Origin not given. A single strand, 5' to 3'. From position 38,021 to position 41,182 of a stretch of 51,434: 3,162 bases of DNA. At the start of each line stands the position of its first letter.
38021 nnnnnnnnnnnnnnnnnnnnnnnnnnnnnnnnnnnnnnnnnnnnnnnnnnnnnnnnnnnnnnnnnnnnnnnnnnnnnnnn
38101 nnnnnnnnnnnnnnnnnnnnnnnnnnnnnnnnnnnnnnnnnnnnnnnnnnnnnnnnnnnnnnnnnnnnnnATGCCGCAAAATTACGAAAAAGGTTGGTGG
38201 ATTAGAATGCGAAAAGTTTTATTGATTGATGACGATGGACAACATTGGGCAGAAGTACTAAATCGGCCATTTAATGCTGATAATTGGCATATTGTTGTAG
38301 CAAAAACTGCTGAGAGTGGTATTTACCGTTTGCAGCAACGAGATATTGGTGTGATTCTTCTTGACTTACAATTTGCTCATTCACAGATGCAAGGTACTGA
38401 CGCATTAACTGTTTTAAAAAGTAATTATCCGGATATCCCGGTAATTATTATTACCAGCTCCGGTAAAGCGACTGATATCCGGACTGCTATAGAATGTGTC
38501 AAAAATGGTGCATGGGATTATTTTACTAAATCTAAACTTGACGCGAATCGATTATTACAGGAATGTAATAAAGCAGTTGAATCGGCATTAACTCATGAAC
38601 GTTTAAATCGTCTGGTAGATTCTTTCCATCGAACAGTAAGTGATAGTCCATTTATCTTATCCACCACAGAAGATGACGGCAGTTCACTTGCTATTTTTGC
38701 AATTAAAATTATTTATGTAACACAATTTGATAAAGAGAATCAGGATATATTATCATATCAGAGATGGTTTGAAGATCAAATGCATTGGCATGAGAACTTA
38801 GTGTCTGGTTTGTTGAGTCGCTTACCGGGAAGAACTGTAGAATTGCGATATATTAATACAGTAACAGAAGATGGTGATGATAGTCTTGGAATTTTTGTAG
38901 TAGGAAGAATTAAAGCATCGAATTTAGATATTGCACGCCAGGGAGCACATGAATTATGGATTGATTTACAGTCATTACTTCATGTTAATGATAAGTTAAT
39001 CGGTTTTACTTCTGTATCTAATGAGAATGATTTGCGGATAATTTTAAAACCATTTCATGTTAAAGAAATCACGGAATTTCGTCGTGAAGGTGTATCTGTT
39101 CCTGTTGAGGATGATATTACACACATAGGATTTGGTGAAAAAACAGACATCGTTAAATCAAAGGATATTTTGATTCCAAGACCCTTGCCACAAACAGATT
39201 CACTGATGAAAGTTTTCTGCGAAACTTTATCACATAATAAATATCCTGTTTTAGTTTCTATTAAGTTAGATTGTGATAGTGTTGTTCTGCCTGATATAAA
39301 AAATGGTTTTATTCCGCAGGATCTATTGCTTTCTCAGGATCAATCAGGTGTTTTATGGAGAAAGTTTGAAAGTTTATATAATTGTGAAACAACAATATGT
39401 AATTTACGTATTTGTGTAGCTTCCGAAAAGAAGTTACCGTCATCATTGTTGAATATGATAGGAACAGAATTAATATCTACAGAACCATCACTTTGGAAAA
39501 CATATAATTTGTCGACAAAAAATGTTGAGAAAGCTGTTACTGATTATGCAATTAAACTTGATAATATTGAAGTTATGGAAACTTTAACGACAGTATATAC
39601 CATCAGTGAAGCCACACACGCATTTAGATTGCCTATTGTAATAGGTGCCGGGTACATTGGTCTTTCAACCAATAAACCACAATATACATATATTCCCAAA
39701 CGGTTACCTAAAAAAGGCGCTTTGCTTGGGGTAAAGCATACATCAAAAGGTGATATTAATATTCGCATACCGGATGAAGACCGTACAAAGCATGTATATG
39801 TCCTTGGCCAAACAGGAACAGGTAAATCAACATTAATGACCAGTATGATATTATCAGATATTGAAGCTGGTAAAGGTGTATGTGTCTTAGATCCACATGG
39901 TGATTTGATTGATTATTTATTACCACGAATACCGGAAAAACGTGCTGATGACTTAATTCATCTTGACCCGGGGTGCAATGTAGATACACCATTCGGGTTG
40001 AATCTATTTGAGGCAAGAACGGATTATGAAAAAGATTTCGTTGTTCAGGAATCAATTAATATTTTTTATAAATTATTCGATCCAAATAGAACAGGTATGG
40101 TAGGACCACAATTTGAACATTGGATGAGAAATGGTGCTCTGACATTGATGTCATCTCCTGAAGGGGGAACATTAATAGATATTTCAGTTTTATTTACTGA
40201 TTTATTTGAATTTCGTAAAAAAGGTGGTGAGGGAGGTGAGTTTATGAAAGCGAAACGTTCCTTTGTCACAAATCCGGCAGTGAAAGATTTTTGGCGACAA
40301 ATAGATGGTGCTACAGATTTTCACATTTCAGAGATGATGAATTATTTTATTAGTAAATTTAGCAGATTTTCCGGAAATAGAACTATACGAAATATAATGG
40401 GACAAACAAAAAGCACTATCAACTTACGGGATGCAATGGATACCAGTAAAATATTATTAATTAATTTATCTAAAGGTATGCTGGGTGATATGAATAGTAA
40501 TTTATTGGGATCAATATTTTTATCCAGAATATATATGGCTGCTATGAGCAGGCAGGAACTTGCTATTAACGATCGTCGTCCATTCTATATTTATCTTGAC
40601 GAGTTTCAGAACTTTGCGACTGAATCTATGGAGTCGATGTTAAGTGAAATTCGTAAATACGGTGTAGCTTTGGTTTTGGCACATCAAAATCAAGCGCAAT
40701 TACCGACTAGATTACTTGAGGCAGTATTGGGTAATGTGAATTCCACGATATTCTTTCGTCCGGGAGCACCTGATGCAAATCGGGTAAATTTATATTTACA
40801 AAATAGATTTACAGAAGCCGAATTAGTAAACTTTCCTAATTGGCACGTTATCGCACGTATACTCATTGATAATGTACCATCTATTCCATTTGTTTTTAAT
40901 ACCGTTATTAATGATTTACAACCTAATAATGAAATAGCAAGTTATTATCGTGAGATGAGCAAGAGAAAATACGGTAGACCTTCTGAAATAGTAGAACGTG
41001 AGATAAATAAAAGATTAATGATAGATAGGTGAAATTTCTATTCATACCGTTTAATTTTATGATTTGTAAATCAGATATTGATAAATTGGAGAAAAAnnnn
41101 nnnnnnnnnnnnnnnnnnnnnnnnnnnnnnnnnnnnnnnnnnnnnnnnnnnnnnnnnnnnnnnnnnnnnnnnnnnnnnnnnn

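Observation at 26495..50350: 24-kb single-strand cluster saturated with receiver domains and carrying HEPN, FtsK/HerA-type ATPase, methyltransferase and wHTH outputs: candidate undescribed phosphorelay-gated conflict system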

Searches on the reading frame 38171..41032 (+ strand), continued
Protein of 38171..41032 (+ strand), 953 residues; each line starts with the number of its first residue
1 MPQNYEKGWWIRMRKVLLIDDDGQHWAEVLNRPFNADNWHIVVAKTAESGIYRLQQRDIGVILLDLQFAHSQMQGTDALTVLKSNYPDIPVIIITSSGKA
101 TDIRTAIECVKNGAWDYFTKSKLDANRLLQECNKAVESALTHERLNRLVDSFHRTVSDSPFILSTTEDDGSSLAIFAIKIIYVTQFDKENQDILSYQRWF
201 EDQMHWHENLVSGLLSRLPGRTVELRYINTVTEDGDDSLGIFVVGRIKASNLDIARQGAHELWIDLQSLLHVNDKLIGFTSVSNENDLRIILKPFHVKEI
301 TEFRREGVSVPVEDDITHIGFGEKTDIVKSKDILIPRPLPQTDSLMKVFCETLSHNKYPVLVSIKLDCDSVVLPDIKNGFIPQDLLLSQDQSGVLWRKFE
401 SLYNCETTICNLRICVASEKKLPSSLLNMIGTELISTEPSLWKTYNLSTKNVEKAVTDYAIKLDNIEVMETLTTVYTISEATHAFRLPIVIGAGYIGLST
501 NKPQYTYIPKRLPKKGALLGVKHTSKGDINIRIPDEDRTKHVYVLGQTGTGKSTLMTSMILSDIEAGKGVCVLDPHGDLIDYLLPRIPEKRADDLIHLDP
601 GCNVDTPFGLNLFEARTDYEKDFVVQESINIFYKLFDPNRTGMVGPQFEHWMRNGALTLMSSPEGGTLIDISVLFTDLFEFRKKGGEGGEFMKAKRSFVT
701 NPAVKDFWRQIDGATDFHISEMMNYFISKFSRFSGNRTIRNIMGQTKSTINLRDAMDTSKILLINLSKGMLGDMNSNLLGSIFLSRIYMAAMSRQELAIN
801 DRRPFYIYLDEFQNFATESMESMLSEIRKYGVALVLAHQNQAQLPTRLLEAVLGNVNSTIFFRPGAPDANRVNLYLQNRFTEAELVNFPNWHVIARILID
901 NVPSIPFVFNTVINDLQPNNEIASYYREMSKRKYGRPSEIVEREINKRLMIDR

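Call 88: predict_structure(alignment_id=A4)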
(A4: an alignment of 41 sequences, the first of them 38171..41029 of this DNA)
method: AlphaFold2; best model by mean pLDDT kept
length: 953 residues; sequences in the alignment: 41
mean_pLDDT: 88.3   pTM: 0.68
mean pLDDT of the five models: 88.3, 86.3, 85.7, 85.7, 85.6
residues with pLDDT >= 90: 626; 70-90: 240; 50-70: 65; < 50: 22
segments of 3 or more residues with pLDDT < 50: 1-10, 316-327
pLDDT, mean of each block of 10 residues (from residue 1): 40 84 94 95 94 89 88 89 92 91 91 93 94 90 75 69 92 95 79 82 91 81 93 68 95 93 90 86 92 93 87 54 47 79 85 91 88 67 65 77 75 94 94 91 89 85 73 86 91 72 76 94 84 95 96 96 96 97 97 97 95 95 96 92 90 97 95 92 89 95 96 91 90 92 96 97 97 96 97 95 96 94 96 96 91 95 93 85 87 95 93 92 97 96 92 64
secondary structure, 60 per line:
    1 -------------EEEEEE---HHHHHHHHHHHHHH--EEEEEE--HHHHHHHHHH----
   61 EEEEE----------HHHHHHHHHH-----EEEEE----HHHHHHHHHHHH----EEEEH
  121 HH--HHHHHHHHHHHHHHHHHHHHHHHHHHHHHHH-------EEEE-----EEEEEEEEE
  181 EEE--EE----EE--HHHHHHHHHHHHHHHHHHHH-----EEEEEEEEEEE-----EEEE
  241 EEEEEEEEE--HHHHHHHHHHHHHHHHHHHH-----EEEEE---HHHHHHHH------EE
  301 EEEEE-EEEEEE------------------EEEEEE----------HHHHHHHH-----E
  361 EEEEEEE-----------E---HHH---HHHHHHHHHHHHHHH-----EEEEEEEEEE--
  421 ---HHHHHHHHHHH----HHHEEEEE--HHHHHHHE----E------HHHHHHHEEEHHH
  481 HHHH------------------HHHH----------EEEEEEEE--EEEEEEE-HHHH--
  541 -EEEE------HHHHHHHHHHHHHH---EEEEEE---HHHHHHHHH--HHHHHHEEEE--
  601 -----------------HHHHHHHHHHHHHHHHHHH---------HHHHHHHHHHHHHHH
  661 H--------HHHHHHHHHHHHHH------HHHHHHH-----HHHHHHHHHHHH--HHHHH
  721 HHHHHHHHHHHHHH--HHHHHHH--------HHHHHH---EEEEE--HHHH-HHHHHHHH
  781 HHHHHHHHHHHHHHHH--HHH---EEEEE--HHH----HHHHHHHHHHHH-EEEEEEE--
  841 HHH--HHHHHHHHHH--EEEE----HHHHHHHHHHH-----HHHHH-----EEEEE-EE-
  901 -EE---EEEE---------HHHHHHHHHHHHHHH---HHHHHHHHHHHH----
elements in order (helices of 4 or more, strands of 3 or more residues): E14-19 H23-36 E39-44 H47-56 E61-65 H76-85 E91-95 H100-111 E116-119 H125-155 E163-166 E172-183 H196-215 E221-231 E237-249 H252-271 E277-281 H285-292 E299-305 E307-312 E331-336 H347-354 E360-367 H389-403 E409-418 H424-434 E442-446 H449-455 H468-474 E475-477 H478-484 H503-506 E517-524 E527-533 H535-538 E542-545 H552-565 E569-574 H578-586 H589-594 E595-598 H618-636 H646-661 H670-683 H690-696 H702-713 H716-734 H737-743 H752-757 E761-765 H768-771 H773-796 E805-809 H819-830 E832-838 H846-855 E858-861 H866-876 H882-886 E892-896 E907-910 H920-934 H938-949

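Call 92: fold_search(model_id=the predicted structure, library=pdb)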
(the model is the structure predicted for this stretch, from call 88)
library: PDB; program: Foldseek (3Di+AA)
matches with E <= 10: 1557; with E <= 0.001: 498
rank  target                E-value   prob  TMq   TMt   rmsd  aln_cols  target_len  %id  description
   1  7o42_A                5.0e-17  1.00  0.26  0.27  17.2       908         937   11  TrwK/VirB4unbound trimer of dimers complex (with Hcp1) from the R388 type IV secretion system determined by cryo-EM. (released 2022-06-22)
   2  7o42_E                3.1e-15  1.00  0.26  0.26  16.8       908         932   10  TrwK/VirB4unbound trimer of dimers complex (with Hcp1) from the R388 type IV secretion system determined by cryo-EM. (released 2022-06-22)
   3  8rtd_P                8.2e-15  1.00  0.27  0.33  18.3       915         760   10  Stalk-Arches-IMC structure from the fully-assembled R388 type IV secretion system determined by cryo-EM. (released 2024-06-19)
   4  7o43_B                1.2e-14  1.00  0.28  0.33  17.6       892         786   11  TrwK/VirB4unbound dimer complex from R388 type IV secretion system determined by cryo-EM. (released 2022-06-22)
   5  9x1m_A                1.8e-13  1.00  0.25  0.39  20.5       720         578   13  The cryo-EM structure of HerA-NurA complex with AMPPNP and dsDNA from Thermococcus kodakarensis (released 2026-02-04)
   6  1e9s_L                2.7e-13  1.00  0.30  0.62   7.0       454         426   15  Bacterial conjugative coupling protein TrwBdeltaN70. Unbound monoclinic form. (released 2001-02-06)
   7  1e9s_I                2.9e-13  1.00  0.30  0.62   7.0       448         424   16  Bacterial conjugative coupling protein TrwBdeltaN70. Unbound monoclinic form. (released 2001-02-06)
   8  1e9s_D                4.6e-13  1.00  0.31  0.63   6.2       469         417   14  Bacterial conjugative coupling protein TrwBdeltaN70. Unbound monoclinic form. (released 2001-02-06)
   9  1e9s_E                5.1e-13  1.00  0.29  0.60   7.4       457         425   16  Bacterial conjugative coupling protein TrwBdeltaN70. Unbound monoclinic form. (released 2001-02-06)
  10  1e9r_G                5.4e-13  1.00  0.30  0.64   7.1       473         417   15  Bacterial conjugative coupling protein TrwBdeltaN70. Trigonal form in complex with sulphate. (released 2001-02-06)
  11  1gl6_G                1.0e-12  1.00  0.30  0.62   7.2       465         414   15  Plasmid coupling protein TrwB in complex with the non-hydrolysable GTP analogue GDPNP (released 2002-05-16)
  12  1e9s_A                1.1e-12  1.00  0.29  0.60   7.3       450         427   15  Bacterial conjugative coupling protein TrwBdeltaN70. Unbound monoclinic form. (released 2001-02-06)
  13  1gki_E                1.2e-12  1.00  0.29  0.61   7.1       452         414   15  Plasmid coupling protein TrwB in complex with ADP and Mg2+. (released 2002-05-16)
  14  1gki_A                1.4e-12  1.00  0.29  0.62   7.0       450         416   15  Plasmid coupling protein TrwB in complex with ADP and Mg2+. (released 2002-05-16)
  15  1gki_D                1.4e-12  1.00  0.29  0.61   7.0       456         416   15  Plasmid coupling protein TrwB in complex with ADP and Mg2+. (released 2002-05-16)
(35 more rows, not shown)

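Call 101: search_protein_families(library=pfam, max_evalue=10, proteins=[L003:2589-3713:+])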
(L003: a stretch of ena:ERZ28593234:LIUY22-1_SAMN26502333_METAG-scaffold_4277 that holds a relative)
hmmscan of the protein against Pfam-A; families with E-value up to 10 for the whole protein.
L003:2589-3713:+ (375 aa): 0 families

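Call 116: search_dna_similar(query=window:38207-41029:+, collection=phages, mode=protein, max_evalue=0.001, max_rows=8)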
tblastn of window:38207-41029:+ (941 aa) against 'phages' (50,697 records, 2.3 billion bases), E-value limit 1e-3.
Records with a match: 20; places in all: 20; records where one place covers at least 80% of the query: 0.
Best place of each record, by identity: <60% 20.
By first word of the organism name: Bacillus 14; Lysinibacillus 2; Acinetobacter 2; Brevibacillus 1; Microcystis 1.
By host as written in the record: - 5; Lysinibacillus fusiformis 2; Bacillus megaterium str. ATCC 43725 2; Bacillus cereus BGSC 6E1 2; Bacillus cereus 2; Bacillus thuringiensis 2; Bacillus sp. ET1 1; Bacillus subtilis BEST7003 1; and 3 more.
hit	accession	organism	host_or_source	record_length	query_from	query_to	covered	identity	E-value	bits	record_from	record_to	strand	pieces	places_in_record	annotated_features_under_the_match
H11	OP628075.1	Lysinibacillus phage vB_LfM_LysYB1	Lysinibacillus fusiformis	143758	496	941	47%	22.3%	9e-13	79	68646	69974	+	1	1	hypothetical protein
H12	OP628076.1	Lysinibacillus phage vB_LfM_LysYB2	Lysinibacillus fusiformis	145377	496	941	47%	22.3%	9e-13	79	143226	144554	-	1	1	hypothetical protein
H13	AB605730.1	Bacillus phage SP-10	-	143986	504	933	46%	21.8%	7e-10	69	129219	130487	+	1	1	hypothetical protein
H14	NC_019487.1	Bacillus phage SP-10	-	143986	504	933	46%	21.8%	7e-10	69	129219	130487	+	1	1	hypothetical protein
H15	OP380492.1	Bacillus phage Nachito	Bacillus sp. ET1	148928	534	933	43%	23.2%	6e-8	63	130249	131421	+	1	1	hypothetical protein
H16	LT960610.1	Bacillus phage SBSphiC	Bacillus subtilis BEST7003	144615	504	933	46%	21.6%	4e-9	67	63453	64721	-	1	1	record has no annotation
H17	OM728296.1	Bacillus phage vB_BsuM-Goe26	Bacillus subtilis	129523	504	933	46%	21.6%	6e-9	66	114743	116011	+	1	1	hypothetical protein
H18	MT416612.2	Bacillus phage YungSlug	Bacillus thuringiensis kurstaki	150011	487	932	47%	19.7%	1e-5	56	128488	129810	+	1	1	ATPase domain protein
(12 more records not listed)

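Call 117: find_related_loci(query=A1, collection=viral_contigs, flank=5000)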
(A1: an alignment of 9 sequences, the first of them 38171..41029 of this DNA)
Query A1 (953 aa) in viral_contigs; peptide patterns used: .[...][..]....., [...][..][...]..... (x = any residue, [..] = any of these).
73 stretches matched a pattern; 4 encode a relative of the query (tblastn E <= 1e-3); 4 distinct loci.
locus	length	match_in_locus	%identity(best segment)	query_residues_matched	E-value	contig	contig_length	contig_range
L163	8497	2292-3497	33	515-934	3e-57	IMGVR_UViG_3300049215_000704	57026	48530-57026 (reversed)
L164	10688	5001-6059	34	518-890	1e-51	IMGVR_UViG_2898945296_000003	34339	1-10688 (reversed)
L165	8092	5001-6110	33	519-911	3e-51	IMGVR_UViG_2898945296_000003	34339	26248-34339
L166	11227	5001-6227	29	514-943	9e-43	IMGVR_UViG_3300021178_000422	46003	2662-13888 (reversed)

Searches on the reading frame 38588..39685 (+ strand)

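Call 101: search_protein_families(library=pfam, max_evalue=10, proteins=[window:38588-39685:+])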
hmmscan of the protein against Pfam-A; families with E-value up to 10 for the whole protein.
window:38588-39685:+ (366 aa): 1 family
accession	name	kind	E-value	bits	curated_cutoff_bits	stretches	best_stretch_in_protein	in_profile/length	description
PF20647.2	DUF6808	-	0.21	12.1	24.4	1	310-356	16-68/86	Domain of unknown function (DUF6808)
